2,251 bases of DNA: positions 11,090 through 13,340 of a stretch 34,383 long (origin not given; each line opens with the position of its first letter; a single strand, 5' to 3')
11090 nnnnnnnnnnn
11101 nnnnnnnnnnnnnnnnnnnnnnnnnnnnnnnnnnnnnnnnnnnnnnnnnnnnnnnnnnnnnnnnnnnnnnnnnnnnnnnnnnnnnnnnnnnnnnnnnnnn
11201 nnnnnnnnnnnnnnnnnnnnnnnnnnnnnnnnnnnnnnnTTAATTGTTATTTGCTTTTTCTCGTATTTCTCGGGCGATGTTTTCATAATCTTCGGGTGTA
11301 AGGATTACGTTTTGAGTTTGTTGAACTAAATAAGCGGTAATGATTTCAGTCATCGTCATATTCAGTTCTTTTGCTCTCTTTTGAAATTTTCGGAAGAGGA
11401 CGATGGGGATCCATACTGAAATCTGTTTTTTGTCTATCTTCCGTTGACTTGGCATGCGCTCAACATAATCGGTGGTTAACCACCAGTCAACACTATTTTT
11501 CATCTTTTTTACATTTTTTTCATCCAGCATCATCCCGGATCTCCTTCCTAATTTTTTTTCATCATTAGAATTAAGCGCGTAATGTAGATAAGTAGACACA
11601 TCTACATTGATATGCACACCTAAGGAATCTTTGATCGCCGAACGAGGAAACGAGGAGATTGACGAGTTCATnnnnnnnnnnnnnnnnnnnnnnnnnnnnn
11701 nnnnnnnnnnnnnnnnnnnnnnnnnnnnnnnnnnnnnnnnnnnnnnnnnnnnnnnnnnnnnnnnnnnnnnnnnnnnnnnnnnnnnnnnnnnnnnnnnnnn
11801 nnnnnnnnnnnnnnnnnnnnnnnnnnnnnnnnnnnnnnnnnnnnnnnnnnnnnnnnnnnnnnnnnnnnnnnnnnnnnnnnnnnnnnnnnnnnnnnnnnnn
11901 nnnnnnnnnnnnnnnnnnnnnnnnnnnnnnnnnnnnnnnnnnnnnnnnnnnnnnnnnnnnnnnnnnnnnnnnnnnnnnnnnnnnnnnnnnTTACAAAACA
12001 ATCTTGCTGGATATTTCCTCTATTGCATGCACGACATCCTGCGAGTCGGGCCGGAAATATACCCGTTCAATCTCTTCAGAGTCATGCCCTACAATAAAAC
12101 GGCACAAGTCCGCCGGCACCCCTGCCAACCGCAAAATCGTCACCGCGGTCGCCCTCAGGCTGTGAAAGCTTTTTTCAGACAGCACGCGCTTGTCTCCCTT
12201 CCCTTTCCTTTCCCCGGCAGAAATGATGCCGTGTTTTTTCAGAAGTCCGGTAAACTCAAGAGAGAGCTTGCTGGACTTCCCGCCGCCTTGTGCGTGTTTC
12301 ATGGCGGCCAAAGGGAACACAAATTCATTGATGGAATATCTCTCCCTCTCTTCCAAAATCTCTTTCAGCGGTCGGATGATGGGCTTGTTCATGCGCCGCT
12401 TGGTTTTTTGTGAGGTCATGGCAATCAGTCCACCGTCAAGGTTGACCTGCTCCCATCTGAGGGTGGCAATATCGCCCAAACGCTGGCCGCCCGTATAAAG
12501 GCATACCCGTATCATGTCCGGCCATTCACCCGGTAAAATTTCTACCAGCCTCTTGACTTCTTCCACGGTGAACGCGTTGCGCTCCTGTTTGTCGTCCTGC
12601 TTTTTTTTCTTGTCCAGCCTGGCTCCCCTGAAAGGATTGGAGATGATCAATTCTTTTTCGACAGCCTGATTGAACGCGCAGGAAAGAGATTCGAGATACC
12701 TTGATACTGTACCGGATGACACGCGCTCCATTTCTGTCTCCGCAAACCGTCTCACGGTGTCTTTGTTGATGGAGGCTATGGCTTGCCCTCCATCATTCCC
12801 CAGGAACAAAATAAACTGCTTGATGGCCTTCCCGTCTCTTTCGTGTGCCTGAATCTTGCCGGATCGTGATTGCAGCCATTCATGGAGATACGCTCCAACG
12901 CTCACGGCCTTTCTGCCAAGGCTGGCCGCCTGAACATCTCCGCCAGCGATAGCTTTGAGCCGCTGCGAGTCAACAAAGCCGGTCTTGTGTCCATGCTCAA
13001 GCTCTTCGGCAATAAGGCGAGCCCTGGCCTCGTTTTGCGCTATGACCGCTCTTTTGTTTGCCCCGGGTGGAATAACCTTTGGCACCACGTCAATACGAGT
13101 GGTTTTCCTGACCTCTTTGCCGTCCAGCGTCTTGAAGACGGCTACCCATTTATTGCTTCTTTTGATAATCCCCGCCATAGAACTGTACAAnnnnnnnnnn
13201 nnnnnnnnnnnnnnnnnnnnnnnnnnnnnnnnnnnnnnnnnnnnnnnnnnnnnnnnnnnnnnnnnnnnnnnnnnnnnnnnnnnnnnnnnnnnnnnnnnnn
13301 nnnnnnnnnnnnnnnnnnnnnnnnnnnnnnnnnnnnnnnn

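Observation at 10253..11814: P22 immI-like module: a small TM peptide, two ribbon-helix-helix proteins and a Bro-N antirepressor, with operator repeats written into coding sequence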

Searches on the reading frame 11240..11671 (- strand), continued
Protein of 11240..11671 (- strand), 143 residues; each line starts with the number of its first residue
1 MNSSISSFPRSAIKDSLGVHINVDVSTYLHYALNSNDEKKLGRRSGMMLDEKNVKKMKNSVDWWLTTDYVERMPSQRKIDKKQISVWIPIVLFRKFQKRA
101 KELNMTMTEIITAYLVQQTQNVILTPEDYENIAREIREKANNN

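Call 59: search_protein_representatives(alignment_id=A2)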
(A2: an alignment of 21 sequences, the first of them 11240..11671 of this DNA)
Query: 21 sequences, 143 profile positions. Proteins with E-value up to 0.001 (for the whole library): 186; up to 1e-10: 30; up to 1e-30: 2. The best 150 are listed.
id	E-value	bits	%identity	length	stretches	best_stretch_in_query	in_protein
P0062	3.2e-67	241.3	-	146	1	16-143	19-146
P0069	1.9e-41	157.8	-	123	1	22-143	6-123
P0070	2.9e-26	108.6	-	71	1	73-143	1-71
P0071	5.0e-23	98.0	-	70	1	73-140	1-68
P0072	8.7e-21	90.8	-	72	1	73-140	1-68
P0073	5.8e-19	84.9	-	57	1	95-143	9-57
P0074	6.8e-19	84.6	-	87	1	57-138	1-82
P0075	9.9e-19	84.1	-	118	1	51-139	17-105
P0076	1.1e-16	77.5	-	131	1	40-134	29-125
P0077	3.2e-16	76.0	-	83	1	57-139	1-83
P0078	6.7e-16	75.0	-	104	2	69-133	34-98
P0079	2.1e-15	73.4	-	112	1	63-134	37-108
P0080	3.9e-15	72.5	-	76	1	68-139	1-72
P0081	1.6e-14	70.5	-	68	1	73-139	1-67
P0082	1.2e-13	67.7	-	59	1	85-141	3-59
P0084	2.1e-13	66.8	-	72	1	73-142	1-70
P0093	7.7e-12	61.8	-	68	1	73-139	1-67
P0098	1.2e-10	58.0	-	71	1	73-142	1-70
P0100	1.7e-10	57.4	-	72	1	73-138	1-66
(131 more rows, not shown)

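Call 62: find_encoding_contigs(protein=P0074, flank=2500, max_places=2)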
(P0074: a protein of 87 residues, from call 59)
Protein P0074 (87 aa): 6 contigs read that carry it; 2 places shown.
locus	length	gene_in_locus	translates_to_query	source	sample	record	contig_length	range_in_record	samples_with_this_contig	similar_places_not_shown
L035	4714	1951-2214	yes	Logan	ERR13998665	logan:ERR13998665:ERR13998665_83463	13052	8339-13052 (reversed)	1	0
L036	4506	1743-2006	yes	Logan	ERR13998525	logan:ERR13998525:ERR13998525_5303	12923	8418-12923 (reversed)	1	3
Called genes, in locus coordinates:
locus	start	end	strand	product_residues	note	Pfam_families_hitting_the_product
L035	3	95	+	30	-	?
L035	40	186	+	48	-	-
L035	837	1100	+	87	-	-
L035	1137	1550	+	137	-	-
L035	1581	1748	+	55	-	-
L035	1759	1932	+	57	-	-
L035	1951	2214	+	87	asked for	-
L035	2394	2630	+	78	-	-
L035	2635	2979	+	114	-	-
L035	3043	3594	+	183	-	-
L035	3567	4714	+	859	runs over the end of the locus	PF08800:BT4734-like_N, PF19263:DUF5906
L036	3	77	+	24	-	?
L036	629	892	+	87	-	-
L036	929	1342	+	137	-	-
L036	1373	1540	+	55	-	-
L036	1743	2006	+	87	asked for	-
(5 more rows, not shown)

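Call 63: find_encoding_contigs(protein=P0070, flank=2500, max_places=2)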
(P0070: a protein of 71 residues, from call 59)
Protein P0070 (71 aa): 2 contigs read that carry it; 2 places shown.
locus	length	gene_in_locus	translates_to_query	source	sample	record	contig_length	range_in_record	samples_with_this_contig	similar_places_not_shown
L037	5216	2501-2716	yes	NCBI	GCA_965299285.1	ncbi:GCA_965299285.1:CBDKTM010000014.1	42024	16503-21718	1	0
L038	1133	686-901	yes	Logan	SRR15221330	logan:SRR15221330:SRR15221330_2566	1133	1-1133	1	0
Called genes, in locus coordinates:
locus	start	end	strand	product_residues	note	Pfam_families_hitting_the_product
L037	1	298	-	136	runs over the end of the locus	-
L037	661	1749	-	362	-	PF20619:DUF6804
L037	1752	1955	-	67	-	-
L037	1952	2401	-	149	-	-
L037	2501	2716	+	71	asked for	-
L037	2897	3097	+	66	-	-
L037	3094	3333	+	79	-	-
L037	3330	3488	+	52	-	-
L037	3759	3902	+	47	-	-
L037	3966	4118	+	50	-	-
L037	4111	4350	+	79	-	-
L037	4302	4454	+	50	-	-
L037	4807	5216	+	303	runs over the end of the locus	PF03837:RecT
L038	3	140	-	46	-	?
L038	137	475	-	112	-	-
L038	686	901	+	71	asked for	-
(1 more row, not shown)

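Call 64: find_encoding_contigs(protein=P0071, flank=2500, max_places=2)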
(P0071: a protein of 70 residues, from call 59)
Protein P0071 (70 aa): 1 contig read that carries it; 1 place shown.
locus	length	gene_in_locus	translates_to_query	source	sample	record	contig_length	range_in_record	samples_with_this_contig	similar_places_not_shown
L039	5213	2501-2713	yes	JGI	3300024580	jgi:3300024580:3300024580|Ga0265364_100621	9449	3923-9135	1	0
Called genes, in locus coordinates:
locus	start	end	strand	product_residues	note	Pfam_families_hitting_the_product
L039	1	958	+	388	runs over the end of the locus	PF00589:Phage_integrase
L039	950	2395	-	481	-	-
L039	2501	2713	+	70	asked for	-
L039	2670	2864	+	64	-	-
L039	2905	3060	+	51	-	-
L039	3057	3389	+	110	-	-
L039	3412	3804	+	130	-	-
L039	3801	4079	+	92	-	-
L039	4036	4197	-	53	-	-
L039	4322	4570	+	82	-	-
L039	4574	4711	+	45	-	-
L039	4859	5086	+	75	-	-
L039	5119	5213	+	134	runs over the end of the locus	-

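Call 66: find_encoding_contigs(protein=P0072, flank=1500, max_places=1)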
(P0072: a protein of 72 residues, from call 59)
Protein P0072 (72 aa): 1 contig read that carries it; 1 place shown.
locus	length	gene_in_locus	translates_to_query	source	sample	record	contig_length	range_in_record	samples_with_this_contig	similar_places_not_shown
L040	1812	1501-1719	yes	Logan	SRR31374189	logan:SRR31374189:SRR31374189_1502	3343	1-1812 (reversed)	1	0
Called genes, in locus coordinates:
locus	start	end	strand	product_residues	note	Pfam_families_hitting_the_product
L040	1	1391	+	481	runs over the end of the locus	-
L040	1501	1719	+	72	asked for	-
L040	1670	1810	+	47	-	?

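Call 67: find_encoding_contigs(protein=P0081, flank=1500, max_places=1)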
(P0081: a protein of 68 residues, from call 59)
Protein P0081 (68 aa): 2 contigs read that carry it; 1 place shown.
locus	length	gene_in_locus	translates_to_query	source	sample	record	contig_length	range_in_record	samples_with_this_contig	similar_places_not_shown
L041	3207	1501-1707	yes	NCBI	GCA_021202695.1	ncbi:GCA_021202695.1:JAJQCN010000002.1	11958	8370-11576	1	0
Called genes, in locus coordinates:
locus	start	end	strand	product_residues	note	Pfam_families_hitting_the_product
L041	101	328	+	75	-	-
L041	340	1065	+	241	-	-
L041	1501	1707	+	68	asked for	-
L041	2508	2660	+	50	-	-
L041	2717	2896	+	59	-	-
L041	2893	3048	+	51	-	-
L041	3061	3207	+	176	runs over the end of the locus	?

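Call 68: find_encoding_contigs(protein=P0084, flank=1500, max_places=1)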
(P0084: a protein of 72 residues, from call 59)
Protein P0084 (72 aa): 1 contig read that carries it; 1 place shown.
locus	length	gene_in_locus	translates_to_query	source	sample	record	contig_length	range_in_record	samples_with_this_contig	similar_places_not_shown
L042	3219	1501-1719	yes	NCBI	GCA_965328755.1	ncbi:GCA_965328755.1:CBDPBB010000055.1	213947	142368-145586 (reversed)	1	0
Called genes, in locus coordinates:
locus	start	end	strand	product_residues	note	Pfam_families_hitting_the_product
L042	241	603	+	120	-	-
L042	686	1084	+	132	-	-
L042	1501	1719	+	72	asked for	-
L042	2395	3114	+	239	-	PF04127:DFP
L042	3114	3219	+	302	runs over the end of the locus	PF00077:RVP (faint), PF13650:Asp_protease_2, PF13975:gag-asp_proteas (faint)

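Call 69: find_encoding_contigs(protein=P0093, flank=1500, max_places=1)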
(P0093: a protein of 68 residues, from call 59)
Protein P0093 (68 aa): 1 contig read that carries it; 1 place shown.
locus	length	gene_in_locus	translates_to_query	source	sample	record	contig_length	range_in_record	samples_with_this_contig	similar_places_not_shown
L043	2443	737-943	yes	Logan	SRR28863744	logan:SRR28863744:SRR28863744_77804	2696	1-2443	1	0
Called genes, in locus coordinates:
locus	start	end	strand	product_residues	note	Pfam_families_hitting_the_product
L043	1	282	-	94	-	?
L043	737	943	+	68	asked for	-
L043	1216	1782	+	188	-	PF13338:AbiEi_4 (faint), PF00376:MerR (faint), PF08281:Sigma70_r4_2 (faint), PF12728:HTH_17 (weak)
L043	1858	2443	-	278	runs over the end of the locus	?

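Call 71: list_cluster_members(proteins=[P0070, P0081, P0084, P0071, P0072, P0074, P0093, P0080, P0098, P0100])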
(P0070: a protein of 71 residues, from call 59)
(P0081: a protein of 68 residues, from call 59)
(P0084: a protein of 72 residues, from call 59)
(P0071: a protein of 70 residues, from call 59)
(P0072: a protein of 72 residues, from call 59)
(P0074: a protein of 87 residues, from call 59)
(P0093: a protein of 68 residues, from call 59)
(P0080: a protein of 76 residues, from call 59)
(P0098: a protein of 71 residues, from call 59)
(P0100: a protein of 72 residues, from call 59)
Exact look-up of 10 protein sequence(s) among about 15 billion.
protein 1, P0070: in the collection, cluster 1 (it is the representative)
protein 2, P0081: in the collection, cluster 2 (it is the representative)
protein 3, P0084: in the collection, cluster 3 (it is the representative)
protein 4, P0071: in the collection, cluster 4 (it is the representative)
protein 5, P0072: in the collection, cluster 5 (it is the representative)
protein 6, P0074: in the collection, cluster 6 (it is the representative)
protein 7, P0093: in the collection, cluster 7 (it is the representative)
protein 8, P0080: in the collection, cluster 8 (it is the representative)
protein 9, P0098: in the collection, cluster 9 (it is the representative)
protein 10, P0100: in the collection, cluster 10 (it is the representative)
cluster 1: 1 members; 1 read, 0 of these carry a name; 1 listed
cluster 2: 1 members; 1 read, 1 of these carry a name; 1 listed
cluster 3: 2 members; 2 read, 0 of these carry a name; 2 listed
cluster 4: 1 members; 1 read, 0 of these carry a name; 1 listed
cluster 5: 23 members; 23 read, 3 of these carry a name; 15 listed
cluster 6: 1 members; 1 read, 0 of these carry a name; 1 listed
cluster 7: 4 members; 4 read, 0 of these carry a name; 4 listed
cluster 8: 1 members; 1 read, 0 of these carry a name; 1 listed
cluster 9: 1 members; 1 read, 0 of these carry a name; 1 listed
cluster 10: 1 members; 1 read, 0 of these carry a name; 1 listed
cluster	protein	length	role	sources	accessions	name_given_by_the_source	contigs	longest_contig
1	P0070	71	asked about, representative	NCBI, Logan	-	-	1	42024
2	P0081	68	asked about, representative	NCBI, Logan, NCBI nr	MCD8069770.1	MAG: hypothetical protein LUE08_00065 [Akkermansiaceae bacterium] | hypothetical protein [Akkermansiaceae bacterium]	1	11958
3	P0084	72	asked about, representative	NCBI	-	-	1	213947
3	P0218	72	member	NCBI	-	-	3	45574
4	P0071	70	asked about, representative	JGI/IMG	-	-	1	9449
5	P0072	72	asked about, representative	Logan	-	-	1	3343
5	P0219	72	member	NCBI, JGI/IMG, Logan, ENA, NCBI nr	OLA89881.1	MAG: hypothetical protein BHW66_04640 [Akkermansia sp. 54_46] | transcriptional regulator of NAD metabolism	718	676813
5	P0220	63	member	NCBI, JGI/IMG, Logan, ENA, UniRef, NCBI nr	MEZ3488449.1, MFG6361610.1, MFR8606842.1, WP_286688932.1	MAG: hypothetical protein K1W09_04200 [Akkermansia muciniphila] | hypothetical protein | hypothetical protein n=1 Tax=Akkermansia sp. 54_46 TaxID=1896967 RepID=UPI00257C354C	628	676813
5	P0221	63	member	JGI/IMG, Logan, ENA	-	hypothetical protein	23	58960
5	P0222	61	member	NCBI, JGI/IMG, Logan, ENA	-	-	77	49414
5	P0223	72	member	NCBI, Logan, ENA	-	-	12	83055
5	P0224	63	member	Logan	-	-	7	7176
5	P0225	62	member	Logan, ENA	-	-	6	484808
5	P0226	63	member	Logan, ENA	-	-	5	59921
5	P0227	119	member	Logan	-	-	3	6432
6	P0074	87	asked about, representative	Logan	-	-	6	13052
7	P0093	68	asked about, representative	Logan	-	-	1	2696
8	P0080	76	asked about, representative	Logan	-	-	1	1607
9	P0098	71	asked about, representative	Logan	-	-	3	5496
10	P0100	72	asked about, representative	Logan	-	-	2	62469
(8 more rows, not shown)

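Call 78: find_encoding_contigs(protein=P0098, flank=1200, max_places=1)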
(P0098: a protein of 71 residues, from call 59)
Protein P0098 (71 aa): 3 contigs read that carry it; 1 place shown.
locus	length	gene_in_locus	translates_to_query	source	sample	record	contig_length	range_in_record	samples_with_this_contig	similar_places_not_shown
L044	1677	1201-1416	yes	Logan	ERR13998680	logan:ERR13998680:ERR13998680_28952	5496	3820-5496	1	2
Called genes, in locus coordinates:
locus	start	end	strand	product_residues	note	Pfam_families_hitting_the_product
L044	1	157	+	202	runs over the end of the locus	-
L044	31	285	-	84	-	-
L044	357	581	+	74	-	-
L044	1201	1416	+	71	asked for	-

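Call 79: find_encoding_contigs(protein=P0100, flank=1200, max_places=1)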
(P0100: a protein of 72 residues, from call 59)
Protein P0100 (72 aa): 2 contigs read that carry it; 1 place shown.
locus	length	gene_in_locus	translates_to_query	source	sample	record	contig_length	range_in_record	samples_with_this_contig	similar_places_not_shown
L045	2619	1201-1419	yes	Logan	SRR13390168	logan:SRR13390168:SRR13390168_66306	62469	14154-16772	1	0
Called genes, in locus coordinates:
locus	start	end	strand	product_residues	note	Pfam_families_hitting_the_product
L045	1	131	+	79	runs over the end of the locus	-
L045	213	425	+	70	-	-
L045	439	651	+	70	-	-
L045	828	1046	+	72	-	-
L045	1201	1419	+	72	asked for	-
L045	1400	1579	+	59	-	-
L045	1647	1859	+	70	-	-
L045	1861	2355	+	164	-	PF12728:HTH_17 (weak)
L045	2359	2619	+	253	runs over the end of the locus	PF03837:RecT (weak)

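Call 80: find_encoding_contigs(protein=P0077, flank=1200, max_places=1)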
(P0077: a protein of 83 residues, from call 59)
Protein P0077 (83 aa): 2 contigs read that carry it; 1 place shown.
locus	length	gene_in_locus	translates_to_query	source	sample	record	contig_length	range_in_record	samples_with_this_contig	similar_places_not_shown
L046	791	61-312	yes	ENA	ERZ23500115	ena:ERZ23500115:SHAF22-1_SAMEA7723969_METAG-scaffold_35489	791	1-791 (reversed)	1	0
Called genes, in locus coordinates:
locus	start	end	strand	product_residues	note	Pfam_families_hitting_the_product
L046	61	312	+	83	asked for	-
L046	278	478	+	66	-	-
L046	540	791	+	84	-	?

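Call 83: search_protein_families(library=pfam, max_evalue=0.01, proteins=[L037:1952-2401:-, L037:1752-1955:-, L037:2897-3097:+, L039:950-2395:-, L045:828-1046:+, L045:1647-1859:+, L035:2394-2630:+, L046:540-791:+, L037:2501-2716:+])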
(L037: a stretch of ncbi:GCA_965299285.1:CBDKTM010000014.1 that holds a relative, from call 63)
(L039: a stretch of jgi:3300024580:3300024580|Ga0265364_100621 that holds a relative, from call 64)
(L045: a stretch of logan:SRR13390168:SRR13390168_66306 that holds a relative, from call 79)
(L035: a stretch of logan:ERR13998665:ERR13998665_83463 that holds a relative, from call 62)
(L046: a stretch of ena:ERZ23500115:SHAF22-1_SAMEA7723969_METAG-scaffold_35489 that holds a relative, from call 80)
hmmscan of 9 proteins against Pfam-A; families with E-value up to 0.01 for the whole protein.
L037:1952-2401:- (149 aa): 0 families

L037:1752-1955:- (67 aa): 0 families

L037:2897-3097:+ (66 aa): 2 families
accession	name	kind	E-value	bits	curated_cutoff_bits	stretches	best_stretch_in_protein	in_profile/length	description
PF22513.2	FitA-like_RHH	-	0.00049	20.4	27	1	16-45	9-38/39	Antitoxin FitA-like, ribbon-helix-helix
PF07878.17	RHH_5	-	0.0025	18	26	1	16-44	9-37/43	CopG-like RHH_1 or ribbon-helix-helix domain, RHH_5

L039:950-2395:- (481 aa): 1 family
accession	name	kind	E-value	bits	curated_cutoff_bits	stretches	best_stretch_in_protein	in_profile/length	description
PF07690.21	MFS_1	-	0.00018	21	33.4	1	254-445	148-288/347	Major Facilitator Superfamily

L045:828-1046:+ (72 aa): 0 families

L045:1647-1859:+ (70 aa): 0 families

L035:2394-2630:+ (78 aa): 0 families

L046:540-791:+ (84 aa): 1 family
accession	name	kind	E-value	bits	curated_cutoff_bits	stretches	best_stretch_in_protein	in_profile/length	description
PF09012.17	FeoC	-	0.00051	20.6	21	1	36-67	16-47/69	FeoC like transcriptional regulator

L037:2501-2716:+ (71 aa): 0 families

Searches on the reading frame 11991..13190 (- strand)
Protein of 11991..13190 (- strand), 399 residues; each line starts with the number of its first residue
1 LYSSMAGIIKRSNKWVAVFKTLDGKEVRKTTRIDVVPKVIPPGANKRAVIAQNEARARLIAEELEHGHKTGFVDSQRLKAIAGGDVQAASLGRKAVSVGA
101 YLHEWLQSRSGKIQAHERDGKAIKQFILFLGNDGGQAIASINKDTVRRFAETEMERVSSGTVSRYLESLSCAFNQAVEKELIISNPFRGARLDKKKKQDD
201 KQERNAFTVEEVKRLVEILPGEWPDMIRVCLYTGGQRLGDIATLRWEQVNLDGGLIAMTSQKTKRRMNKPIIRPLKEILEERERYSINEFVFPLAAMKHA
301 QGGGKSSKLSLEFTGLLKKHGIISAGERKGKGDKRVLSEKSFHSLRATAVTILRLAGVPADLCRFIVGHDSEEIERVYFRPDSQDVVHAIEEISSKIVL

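Call 6: search_protein_families(library=pfam, max_evalue=1, proteins=[window:11991-13190:-])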
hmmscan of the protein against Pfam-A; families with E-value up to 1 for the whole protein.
window:11991-13190:- (399 aa): 4 families
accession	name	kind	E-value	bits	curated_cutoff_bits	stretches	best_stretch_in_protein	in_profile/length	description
PF00589.27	Phage_integrase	-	1.2e-12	48.4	27.1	1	208-382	4-169/172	Phage integrase family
PF13102.12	Phage_int_SAM_5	-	3.1e-05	24.7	22.3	1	101-188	5-94/98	Phage integrase SAM-like domain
PF13495.12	Phage_int_SAM_4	-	0.0037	18.1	27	1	112-181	15-83/85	Phage integrase, N-terminal SAM-like domain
PF15714.11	SpoVT_C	-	0.086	13.3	27.5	1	255-289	29-63/128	Stage V sporulation protein T C-terminal, transcription factor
